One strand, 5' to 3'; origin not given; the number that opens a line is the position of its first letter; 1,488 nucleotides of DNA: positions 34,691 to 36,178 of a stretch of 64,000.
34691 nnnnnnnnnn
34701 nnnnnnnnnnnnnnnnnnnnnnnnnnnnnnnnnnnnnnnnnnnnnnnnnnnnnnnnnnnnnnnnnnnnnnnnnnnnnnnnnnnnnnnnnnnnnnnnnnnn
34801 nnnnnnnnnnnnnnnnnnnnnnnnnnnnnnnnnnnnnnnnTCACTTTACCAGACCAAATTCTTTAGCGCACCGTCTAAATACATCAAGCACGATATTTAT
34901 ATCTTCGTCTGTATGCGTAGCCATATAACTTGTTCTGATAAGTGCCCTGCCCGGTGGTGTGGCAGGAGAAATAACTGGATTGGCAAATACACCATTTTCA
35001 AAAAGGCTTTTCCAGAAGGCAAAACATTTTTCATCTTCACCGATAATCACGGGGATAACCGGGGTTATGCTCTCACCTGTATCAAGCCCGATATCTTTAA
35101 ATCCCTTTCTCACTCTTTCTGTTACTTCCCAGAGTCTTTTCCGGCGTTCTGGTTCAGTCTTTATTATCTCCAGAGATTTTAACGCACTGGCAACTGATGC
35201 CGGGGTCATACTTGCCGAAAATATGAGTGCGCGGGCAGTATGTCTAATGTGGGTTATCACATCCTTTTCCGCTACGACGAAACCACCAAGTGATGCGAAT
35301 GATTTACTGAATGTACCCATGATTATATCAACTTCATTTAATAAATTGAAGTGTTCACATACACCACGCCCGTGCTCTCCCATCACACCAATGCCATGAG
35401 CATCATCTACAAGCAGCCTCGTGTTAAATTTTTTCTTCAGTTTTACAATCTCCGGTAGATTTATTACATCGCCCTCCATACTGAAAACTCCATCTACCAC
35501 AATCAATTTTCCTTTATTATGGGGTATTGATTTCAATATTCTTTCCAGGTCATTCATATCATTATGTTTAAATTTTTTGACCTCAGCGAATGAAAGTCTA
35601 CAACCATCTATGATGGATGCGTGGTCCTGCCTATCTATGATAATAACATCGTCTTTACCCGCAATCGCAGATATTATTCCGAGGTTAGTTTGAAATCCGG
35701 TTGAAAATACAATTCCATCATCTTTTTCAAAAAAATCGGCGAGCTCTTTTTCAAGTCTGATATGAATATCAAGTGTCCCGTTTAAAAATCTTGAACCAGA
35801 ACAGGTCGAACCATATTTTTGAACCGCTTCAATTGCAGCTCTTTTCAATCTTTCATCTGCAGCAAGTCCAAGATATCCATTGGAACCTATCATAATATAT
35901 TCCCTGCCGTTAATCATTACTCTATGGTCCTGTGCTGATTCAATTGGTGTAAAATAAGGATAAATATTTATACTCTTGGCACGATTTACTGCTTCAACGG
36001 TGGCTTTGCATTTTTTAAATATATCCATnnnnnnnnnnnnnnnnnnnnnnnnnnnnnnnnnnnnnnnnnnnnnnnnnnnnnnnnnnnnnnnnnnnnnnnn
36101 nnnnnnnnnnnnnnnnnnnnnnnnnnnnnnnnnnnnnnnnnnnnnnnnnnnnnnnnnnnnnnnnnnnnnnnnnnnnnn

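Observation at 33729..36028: Serine-palmitoyltransferase-like enzyme translationally coupled to a 371-aa GNAT-like N-acyltransferase: candidate sphingolipid or aminolipid core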

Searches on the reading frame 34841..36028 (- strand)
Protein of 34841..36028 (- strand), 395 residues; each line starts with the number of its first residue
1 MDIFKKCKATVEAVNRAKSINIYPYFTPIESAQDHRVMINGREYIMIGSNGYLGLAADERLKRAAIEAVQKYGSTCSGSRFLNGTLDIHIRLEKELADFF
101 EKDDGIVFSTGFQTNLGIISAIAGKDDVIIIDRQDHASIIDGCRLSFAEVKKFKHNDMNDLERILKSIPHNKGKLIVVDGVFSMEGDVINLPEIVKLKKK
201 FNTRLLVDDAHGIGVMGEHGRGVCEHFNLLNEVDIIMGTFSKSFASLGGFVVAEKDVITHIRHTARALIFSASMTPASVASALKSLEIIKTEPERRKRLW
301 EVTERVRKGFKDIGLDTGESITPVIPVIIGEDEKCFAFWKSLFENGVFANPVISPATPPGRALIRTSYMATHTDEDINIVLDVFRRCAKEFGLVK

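Call 3: search_protein_families(library=pfam, proteins=[window:34841-36028:-], max_evalue=0.01)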
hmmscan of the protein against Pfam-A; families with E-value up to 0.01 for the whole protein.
window:34841-36028:- (395 aa): 5 families
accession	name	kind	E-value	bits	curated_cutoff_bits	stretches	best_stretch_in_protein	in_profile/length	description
PF00155.27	Aminotran_1_2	-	1.2e-59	202.7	19.7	1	44-383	3-360/361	Aminotransferase class I and II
PF01276.26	OKR_DC_1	-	5.3e-05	22.6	27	1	109-338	88-339/417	Orn/Lys/Arg decarboxylase, major domain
PF00266.25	Aminotran_5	-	0.00015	21.3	21.5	1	82-214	38-181/371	Aminotransferase class-V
PF01212.27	Beta_elim_lyase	-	0.00057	19.7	27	1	91-268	36-226/288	Beta-eliminating lyase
PF01053.26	Cys_Met_Meta_PP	-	0.00089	18.3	27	1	90-212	55-177/381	Cys/Met metabolism PLP-dependent enzyme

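Call 4: search_protein_families(library=ncbifam, proteins=[window:34841-36028:-], max_evalue=0.01)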
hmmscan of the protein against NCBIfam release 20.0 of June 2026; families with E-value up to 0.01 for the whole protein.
window:34841-36028:- (395 aa): 23 families
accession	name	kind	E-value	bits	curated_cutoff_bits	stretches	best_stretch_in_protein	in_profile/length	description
NF047600.1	SerpalmtaseCFB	equivalog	2.1e-168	560.1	640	1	10-391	11-392/395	serine palmitoyltransferase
NF047599.1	SerpalmtaseBetaP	equivalog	1.4e-127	425.6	500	1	1-391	1-393/394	serine palmitoyltransferase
TIGR01825.1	gly_Cac_T_rel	subfamily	6.7e-122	406.8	535.4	1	14-394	5-385/385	BioF/Kbl family PLP-dependent acyltransferase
TIGR00858.1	bioF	equivalog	1.1e-116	389.6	426.45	1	29-383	8-363/365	8-amino-7-oxononanoate synthase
NF005394.0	PRK06939.1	equivalog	2.5e-114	382.1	460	1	12-393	11-396/397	glycine C-acetyltransferase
NF047603.1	SerpalmtaseAlphaP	equivalog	4e-104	348.5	670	1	36-393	39-398/399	serine palmitoyltransferase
TIGR01822.1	2am3keto_CoA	equivalog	3.3e-89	299.5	493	1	29-393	24-392/393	glycine C-acetyltransferase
TIGR01821.1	5aminolev_synth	equivalog_domain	3.3e-76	256.7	338.55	1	41-391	44-397/402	5-aminolevulinate synthase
NF005526.0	PRK07179.1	equivalog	2.5e-69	233.8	428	1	41-391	53-399/407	alpha-hydroxyketone-type quorum-sensing autoinducer synthase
NF005697.0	PRK07505.1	subfamily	3.1e-53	180.9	342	1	13-385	20-396/405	hypothetical protein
NF004608.1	PRK05937.1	equivalog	5.1e-40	137.4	399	1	75-387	42-345/366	8-amino-7-oxononanoate synthase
NF041364.1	GntC_guanitoxin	equivalog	7.3e-06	25.1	415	1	191-373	156-344/356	guanitoxin biosynthesis PLP-dependent (S)-gamma-hydroxy-L-arginine cyclodehydratase GntC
TIGR03588.1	PseC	equivalog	9.8e-06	24.7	423.5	1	139-218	88-165/380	UDP-4-amino-4,6-dideoxy-N-acetyl-beta-L-altrosamine transaminase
NF006347.0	PRK08574.1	equivalog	1.4e-05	24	477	1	79-210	48-175/385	cystathionine gamma-synthase family protein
NF041091.1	asp_aminotase_Arch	equivalog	2.2e-05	23.5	550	1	59-290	43-281/376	aspartate aminotransferase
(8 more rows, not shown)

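Call 18: search_solved_structures(query=window:34841-36028:-, max_evalue=1e-40)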
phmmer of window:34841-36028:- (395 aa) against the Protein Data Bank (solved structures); distinct sequences matched with E-value up to 1e-40: 41.
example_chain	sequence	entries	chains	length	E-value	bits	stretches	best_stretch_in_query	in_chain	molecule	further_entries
3a2b_A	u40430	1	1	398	7.7e-129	433.1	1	13-384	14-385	Serine palmitoyltransferase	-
8guh_A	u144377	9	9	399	7.8e-129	433.1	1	13-384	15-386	Serine palmitoyltransferase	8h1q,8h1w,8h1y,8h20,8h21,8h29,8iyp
2x8u_A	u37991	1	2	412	3.4e-89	302.6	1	35-394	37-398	SERINE PALMITOYLTRANSFERASE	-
2jgt_A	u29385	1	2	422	3.3e-86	292.8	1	35-394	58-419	SERINE PALMITOYLTRANSFERASE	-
2jg2_A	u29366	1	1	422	3.5e-86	292.7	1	35-394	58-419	SERINE PALMITOYLTRANSFERASE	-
2w8j_A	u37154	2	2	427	3.7e-86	292.6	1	35-394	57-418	SERINE PALMITOYLTRANSFERASE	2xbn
2w8t_A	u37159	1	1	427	6.4e-86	291.8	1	35-394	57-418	SERINE PALMITOYLTRANSFERASE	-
2w8u_A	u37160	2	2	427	9.6e-86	291.2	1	35-394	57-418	SERINE PALMITOYLTRANSFERASE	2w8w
2w8v_A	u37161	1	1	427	1.3e-85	290.8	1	35-394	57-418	SERINE PALMITOYLTRANSFERASE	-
4bmk_A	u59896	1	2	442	2.9e-85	289.7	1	35-394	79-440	SERINE PALMITOYLTRANSFERASE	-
8s1y_A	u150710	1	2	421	5.1e-80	272.4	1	12-394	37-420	8-amino-7-oxononanoate synthase/2-amino-3-ketobutyrate coenzyme A ligase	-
7poa_A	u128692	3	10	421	1.3e-79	271.1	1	12-394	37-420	8-amino-7-oxononanoate synthase/2-amino-3-ketobutyrate coenzyme A ligase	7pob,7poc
3tqx_A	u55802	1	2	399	2.1e-72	247.4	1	17-393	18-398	2-amino-3-ketobutyrate coenzyme A ligase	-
7u7h_A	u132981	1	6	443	4e-71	243.1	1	26-386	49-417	7-keto-8-aminopelargonate synthetase-like enzyme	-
28eh_A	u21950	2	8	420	8.7e-70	238.7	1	21-387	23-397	Cysteate-C-fatty acyltransferase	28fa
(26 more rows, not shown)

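Call 42: search_solved_structures(query=window:34841-36028:-, max_evalue=1e-85, show_alignments=4)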
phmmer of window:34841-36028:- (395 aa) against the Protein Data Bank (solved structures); distinct sequences matched with E-value up to 1e-85: 8.
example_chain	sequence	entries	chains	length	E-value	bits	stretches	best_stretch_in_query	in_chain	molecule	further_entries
3a2b_A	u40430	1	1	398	7.7e-129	433.1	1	13-384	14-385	Serine palmitoyltransferase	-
8guh_A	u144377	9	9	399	7.8e-129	433.1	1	13-384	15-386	Serine palmitoyltransferase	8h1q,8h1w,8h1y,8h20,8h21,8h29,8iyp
2x8u_A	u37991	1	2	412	3.4e-89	302.6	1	35-394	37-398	SERINE PALMITOYLTRANSFERASE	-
2jgt_A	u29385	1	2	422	3.3e-86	292.8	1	35-394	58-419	SERINE PALMITOYLTRANSFERASE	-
2jg2_A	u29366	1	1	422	3.5e-86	292.7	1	35-394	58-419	SERINE PALMITOYLTRANSFERASE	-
2w8j_A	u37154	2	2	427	3.7e-86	292.6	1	35-394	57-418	SERINE PALMITOYLTRANSFERASE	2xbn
2w8t_A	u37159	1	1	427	6.4e-86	291.8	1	35-394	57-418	SERINE PALMITOYLTRANSFERASE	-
2w8u_A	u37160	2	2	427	9.6e-86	291.2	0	35-394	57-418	SERINE PALMITOYLTRANSFERASE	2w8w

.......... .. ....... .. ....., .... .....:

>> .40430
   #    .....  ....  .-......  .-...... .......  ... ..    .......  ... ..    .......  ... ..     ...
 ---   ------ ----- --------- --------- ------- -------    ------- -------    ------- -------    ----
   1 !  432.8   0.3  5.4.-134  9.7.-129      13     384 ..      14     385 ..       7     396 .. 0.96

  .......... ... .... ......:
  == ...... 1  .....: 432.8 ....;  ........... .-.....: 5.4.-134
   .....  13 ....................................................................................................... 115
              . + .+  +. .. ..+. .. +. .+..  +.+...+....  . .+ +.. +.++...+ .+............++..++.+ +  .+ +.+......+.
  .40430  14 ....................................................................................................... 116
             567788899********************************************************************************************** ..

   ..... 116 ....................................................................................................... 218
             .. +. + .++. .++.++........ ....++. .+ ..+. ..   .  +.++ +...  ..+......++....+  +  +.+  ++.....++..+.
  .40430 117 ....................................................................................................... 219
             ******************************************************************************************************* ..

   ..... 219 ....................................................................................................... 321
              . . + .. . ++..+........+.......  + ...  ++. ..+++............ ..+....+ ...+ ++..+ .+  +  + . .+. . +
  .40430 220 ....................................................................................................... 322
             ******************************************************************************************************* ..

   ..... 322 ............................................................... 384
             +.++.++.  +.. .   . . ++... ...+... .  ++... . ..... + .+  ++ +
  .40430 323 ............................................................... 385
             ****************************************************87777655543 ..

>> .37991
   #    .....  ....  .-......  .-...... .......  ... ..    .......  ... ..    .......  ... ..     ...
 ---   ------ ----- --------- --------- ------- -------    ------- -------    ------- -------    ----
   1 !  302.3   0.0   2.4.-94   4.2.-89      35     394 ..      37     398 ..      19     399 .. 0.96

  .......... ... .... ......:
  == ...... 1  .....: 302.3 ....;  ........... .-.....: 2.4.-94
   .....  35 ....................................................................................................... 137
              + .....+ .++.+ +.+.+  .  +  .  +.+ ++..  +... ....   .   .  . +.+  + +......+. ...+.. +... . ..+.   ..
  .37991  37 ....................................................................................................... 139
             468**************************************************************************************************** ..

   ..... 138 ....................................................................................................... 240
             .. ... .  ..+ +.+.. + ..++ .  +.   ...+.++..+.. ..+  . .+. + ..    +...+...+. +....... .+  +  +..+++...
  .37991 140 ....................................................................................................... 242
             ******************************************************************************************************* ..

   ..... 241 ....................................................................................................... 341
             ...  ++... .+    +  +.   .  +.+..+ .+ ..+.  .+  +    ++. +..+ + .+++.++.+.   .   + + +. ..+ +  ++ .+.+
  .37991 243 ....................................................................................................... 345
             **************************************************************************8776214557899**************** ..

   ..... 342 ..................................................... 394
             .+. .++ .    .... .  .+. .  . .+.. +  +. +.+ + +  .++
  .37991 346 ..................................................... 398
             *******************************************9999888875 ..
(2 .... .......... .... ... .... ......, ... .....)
